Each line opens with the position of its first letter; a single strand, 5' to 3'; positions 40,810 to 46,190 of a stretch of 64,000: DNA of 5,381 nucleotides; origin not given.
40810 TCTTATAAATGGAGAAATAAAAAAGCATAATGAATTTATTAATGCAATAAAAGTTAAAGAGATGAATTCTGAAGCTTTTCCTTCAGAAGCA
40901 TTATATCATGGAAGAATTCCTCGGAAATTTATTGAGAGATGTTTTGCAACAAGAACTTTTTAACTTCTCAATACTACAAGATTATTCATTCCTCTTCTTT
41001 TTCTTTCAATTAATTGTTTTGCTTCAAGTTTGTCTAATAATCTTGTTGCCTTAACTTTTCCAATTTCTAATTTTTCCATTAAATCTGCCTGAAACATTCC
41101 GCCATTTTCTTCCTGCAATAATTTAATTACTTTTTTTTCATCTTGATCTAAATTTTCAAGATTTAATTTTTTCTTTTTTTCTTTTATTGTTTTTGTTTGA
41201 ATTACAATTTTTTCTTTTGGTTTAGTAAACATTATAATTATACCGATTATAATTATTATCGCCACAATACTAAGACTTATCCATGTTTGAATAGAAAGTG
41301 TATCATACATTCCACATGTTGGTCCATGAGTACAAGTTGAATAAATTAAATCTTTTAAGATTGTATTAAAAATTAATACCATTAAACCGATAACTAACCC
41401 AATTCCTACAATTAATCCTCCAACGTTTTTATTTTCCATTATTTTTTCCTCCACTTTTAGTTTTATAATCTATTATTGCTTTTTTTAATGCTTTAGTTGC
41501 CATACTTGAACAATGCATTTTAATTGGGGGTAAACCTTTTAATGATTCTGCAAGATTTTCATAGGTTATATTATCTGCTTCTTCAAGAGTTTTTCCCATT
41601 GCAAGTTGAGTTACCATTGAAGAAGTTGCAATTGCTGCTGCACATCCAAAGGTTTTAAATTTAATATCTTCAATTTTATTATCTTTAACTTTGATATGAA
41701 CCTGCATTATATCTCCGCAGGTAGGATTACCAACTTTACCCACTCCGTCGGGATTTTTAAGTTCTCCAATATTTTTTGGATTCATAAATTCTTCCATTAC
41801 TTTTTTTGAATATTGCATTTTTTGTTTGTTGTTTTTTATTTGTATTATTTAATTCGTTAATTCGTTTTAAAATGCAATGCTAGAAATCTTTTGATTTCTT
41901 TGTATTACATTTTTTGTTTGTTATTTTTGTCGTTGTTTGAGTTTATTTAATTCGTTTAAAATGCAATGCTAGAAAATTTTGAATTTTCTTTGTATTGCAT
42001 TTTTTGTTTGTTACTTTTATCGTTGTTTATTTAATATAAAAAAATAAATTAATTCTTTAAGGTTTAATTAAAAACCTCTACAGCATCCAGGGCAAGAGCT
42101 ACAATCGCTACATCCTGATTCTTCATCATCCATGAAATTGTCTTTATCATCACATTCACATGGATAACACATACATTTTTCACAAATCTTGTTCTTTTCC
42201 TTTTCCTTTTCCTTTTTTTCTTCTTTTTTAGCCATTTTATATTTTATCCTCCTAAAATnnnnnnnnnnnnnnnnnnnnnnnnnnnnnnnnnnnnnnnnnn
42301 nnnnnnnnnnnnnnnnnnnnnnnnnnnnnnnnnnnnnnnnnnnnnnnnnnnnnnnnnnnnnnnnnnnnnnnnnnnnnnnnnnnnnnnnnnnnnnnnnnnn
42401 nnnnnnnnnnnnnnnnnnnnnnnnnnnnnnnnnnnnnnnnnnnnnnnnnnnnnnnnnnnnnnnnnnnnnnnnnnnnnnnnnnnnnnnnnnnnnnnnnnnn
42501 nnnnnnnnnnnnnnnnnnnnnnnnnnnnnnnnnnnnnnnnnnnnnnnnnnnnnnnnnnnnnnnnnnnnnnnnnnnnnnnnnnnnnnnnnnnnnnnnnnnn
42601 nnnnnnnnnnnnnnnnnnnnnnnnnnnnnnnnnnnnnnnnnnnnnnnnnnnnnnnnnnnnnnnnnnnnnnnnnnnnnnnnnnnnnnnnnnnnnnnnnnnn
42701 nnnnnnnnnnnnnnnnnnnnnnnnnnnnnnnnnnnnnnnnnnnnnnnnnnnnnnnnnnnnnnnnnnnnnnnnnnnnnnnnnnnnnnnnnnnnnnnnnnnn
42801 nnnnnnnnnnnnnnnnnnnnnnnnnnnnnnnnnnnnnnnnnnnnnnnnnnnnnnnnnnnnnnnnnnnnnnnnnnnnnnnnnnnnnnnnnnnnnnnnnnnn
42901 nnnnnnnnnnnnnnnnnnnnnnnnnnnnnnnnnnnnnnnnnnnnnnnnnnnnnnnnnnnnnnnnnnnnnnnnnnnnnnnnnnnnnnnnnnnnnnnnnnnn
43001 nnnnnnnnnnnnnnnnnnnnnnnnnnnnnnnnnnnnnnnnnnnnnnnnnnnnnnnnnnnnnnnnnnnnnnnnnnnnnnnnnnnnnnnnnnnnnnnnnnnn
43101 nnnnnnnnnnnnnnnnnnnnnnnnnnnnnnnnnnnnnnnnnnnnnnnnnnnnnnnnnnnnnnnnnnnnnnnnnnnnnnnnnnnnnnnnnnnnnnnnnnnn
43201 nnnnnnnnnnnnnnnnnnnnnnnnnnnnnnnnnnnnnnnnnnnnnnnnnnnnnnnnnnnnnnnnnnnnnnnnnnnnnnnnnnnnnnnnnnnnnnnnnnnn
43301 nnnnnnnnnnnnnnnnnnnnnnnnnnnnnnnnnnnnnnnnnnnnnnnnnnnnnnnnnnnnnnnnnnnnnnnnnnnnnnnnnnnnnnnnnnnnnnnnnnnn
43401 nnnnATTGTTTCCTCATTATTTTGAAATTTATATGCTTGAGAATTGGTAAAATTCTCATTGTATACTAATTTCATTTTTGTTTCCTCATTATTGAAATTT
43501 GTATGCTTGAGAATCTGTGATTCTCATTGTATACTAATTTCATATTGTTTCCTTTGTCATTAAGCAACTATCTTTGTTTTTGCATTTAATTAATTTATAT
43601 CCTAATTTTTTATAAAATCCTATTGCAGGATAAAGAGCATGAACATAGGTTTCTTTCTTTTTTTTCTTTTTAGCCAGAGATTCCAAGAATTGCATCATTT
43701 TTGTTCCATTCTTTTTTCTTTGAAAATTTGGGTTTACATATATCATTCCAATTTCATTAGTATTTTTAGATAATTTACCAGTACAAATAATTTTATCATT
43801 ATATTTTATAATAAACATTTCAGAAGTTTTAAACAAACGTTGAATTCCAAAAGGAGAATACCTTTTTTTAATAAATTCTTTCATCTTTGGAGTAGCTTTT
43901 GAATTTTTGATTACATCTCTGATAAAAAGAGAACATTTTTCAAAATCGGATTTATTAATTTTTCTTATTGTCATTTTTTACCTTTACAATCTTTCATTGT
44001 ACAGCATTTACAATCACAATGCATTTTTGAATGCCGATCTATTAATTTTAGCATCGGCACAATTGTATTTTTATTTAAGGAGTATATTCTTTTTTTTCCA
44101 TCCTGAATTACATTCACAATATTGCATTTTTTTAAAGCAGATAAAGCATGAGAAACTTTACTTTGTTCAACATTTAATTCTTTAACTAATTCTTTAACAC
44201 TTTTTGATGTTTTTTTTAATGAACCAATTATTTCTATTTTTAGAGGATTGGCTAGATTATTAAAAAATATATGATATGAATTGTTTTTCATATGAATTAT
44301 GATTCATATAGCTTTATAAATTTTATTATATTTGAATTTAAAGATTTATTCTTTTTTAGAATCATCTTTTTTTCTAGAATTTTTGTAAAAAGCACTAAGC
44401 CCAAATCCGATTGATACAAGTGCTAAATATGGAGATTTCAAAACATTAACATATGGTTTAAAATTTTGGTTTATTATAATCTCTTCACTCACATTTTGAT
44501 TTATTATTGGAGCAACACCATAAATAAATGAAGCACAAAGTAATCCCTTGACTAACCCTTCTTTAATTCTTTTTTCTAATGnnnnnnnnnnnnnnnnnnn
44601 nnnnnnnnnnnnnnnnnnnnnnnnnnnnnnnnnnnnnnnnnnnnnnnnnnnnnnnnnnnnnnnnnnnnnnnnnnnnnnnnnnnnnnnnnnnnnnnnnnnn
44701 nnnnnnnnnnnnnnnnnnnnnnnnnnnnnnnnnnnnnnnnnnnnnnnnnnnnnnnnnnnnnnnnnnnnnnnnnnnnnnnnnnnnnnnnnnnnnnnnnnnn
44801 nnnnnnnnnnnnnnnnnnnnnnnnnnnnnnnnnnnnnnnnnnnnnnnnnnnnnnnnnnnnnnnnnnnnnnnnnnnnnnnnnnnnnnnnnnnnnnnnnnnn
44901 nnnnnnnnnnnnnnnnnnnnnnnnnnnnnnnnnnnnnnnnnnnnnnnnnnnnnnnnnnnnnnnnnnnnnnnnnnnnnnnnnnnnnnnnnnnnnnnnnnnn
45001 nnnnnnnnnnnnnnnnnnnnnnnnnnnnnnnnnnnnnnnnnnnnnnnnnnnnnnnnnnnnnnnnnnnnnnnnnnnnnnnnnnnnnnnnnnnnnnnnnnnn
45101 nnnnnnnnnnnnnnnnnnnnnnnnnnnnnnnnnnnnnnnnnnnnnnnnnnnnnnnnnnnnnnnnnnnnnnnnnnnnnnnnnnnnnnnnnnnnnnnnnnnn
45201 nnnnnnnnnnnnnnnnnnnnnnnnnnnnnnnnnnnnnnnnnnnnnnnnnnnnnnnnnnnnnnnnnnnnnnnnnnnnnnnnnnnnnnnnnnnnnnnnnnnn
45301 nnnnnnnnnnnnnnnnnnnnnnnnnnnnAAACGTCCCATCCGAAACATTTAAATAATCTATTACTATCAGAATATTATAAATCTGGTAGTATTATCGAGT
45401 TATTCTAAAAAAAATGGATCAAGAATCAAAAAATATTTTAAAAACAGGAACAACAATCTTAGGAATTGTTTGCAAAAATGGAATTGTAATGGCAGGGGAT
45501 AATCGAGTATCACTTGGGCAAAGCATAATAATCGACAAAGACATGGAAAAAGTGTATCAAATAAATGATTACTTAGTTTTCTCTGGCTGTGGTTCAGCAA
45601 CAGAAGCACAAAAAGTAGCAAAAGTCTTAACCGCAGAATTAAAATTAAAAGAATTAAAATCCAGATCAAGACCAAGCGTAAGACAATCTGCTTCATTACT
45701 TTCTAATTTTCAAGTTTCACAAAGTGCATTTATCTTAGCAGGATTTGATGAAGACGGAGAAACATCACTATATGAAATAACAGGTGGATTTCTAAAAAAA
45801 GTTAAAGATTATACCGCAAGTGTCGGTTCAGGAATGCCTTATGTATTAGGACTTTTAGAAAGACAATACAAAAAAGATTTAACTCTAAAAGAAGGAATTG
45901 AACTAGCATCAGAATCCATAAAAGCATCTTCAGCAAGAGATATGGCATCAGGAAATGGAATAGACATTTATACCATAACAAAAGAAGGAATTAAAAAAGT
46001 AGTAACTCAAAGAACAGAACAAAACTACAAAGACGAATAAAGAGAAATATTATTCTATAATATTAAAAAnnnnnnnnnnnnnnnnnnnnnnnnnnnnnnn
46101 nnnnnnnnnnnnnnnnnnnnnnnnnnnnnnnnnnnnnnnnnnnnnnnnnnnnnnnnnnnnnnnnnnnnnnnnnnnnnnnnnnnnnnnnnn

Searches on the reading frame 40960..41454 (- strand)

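Call 60: search_protein_families(library=pfam, proteins=[window:40960-41454:-], max_evalue=0.0001)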
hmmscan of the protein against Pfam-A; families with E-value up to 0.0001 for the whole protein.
window:40960-41454:- (164 aa): 3 families
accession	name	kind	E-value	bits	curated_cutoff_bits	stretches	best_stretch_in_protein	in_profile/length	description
PF24034.1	DUF7343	-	3.7e-11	43.1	27.6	1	103-162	2-61/62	Domain of unknown function (DUF7343)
PF01047.28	MarR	-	8.1e-06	26.1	24.6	1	116-153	14-51/59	MarR family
PF12802.13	MarR_2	-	3.7e-05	24.3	27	1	116-153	16-54/61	MarR family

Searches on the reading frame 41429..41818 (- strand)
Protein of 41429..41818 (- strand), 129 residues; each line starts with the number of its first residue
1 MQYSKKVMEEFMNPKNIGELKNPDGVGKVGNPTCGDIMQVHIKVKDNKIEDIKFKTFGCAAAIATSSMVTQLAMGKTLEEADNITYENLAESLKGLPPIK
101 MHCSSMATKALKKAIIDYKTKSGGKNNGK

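Call 60: search_protein_families(library=pfam, proteins=[window:41429-41818:-], max_evalue=0.0001)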
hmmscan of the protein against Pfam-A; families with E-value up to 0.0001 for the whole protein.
window:41429-41818:- (129 aa): 1 family
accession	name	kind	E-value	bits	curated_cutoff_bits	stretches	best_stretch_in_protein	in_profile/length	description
PF01592.21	NifU_N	-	4.9e-46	156.4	22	1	2-122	1-124/127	NifU-like N terminal domain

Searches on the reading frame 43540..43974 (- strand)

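Call 60: search_protein_families(library=pfam, proteins=[window:43540-43974:-], max_evalue=0.0001)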
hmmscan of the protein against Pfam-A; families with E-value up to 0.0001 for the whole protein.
window:43540-43974:- (144 aa): 5 families
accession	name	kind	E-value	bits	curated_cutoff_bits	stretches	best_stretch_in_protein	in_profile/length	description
PF13673.13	Acetyltransf_10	-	6.7e-14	52.4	23.6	1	31-129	10-110/128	Acetyltransferase (GNAT) domain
PF13508.13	Acetyltransf_7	-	4.8e-12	46.5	27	1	51-127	3-83/84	Acetyltransferase (GNAT) domain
PF00583.31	Acetyltransf_1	-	5.1e-12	46.5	20.7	1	46-126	25-116/116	Acetyltransferase (GNAT) family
PF13527.13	Acetyltransf_9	-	1.7e-07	31.7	25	1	2-128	1-126/127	Acetyltransferase (GNAT) domain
PF08445.16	FR47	-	2.5e-05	24.6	22.1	1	63-129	12-80/86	FR47-like protein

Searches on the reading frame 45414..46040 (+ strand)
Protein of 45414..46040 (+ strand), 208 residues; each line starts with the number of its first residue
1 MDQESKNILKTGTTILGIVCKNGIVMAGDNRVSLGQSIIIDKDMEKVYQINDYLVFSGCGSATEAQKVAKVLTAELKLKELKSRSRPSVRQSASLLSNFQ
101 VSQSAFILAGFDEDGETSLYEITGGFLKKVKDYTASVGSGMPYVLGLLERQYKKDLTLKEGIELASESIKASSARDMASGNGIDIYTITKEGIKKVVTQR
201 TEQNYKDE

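Call 45: search_protein_families(library=pfam, proteins=[window:45414-46040:+], max_evalue=0.0001)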
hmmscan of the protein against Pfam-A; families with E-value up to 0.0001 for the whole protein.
window:45414-46040:+ (208 aa): 1 family
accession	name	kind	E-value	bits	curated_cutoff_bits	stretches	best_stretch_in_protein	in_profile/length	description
PF00227.31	Proteasome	-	6.3e-41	140.5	22.4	1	10-188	2-189/189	Proteasome subunit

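Call 85: search_protein_families(library=ncbifam, proteins=[window:45414-46040:+], max_evalue=1e-10)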
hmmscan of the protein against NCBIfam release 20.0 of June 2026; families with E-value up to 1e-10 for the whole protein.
window:45414-46040:+ (208 aa): 4 families
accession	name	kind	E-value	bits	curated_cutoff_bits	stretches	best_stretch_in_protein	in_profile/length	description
TIGR03634.1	arc_protsome_B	equivalog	9.2e-48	162.3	224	1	12-192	1-184/185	archaeal proteasome endopeptidase complex subunit beta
TIGR03633.1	arc_protsome_A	equivalog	1.1e-18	67.5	287.35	1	7-195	24-217/230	archaeal proteasome endopeptidase complex subunit alpha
TIGR03690.1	20S_bact_beta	equivalog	1.4e-18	67.4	191.9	1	11-202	4-211/222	proteasome subunit beta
NF003075.0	PRK03996.1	subfamily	2.2e-17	63.2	219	1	9-196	33-227/248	archaeal proteasome endopeptidase complex subunit alpha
